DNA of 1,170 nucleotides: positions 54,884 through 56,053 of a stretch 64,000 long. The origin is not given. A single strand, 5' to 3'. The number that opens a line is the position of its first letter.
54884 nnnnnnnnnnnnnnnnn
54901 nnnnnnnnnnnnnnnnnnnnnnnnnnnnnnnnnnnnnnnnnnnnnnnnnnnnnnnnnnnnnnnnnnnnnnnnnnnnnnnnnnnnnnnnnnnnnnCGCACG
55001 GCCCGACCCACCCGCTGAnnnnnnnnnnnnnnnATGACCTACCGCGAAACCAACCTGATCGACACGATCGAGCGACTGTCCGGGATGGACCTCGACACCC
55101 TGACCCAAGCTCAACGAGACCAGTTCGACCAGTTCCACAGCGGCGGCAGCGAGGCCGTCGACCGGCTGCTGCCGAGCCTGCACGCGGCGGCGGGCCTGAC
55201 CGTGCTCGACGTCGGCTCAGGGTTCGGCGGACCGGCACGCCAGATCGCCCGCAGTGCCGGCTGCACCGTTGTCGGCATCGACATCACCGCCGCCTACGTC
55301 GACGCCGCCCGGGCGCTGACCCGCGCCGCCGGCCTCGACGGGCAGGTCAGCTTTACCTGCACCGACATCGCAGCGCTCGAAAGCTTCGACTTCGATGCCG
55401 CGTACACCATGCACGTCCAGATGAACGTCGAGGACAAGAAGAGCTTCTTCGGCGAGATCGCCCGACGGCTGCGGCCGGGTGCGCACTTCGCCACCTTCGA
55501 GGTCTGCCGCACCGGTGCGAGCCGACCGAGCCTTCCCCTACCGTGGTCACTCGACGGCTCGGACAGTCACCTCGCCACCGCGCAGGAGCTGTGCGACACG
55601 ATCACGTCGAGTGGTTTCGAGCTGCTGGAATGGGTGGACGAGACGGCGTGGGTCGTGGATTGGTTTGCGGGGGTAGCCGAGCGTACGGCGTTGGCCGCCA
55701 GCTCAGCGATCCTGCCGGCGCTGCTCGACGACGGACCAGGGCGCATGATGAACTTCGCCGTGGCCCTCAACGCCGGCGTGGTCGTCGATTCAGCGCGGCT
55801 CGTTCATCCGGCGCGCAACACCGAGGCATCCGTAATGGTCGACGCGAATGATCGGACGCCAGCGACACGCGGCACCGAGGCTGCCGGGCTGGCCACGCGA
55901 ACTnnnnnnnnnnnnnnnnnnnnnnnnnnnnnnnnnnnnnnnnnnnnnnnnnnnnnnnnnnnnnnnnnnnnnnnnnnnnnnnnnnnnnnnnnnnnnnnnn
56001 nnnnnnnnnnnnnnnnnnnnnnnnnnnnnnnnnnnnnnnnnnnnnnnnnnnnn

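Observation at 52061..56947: TetR - perfect 19-bp palindrome - MmpL - methyltransferase/aminotransferase fusion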

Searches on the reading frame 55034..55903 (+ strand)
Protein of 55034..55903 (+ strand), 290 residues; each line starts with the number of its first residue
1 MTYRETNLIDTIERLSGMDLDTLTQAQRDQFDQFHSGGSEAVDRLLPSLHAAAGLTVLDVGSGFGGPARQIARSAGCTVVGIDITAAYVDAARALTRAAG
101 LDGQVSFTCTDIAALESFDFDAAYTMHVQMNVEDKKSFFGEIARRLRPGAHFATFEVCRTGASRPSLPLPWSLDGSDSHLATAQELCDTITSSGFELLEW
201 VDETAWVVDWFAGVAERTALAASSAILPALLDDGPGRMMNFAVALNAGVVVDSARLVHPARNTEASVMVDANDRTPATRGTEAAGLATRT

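Call 59: find_related_loci(query=A3, collection=metagenome_contigs, flank=3500)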
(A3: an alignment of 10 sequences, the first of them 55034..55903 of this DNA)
Query A3 (290 aa) in metagenome_contigs; peptide patterns used: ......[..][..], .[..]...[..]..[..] (x = any residue, [..] = any of these).
205 stretches matched a pattern; 172 encode a relative of the query (tblastn E <= 1e-3); the best 80 are kept; 80 distinct loci.
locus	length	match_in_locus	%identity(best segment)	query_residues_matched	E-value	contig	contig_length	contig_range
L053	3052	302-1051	74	1-250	1e-127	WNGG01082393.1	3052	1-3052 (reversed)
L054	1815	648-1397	73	1-250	2e-131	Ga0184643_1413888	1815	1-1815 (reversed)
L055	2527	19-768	74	1-250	1e-128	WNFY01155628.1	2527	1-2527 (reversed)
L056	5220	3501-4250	73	1-250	3e-122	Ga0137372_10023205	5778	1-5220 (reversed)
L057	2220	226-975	72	1-250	2e-128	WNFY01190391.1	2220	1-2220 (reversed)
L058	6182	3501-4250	72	1-250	3e-121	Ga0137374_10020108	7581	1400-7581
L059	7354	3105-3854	72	1-250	6e-121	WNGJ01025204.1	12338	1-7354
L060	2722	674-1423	72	1-250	1e-125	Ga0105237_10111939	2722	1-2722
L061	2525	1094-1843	71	1-250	2e-125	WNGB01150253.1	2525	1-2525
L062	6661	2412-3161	72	1-250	7e-120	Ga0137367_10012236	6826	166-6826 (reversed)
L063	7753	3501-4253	73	1-250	1e-119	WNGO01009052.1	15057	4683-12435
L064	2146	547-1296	72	1-250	2e-126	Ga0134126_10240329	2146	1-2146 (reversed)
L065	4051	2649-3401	73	1-250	7e-121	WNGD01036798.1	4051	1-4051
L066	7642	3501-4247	72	1-250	5e-118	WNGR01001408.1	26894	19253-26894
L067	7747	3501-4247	72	1-250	5e-118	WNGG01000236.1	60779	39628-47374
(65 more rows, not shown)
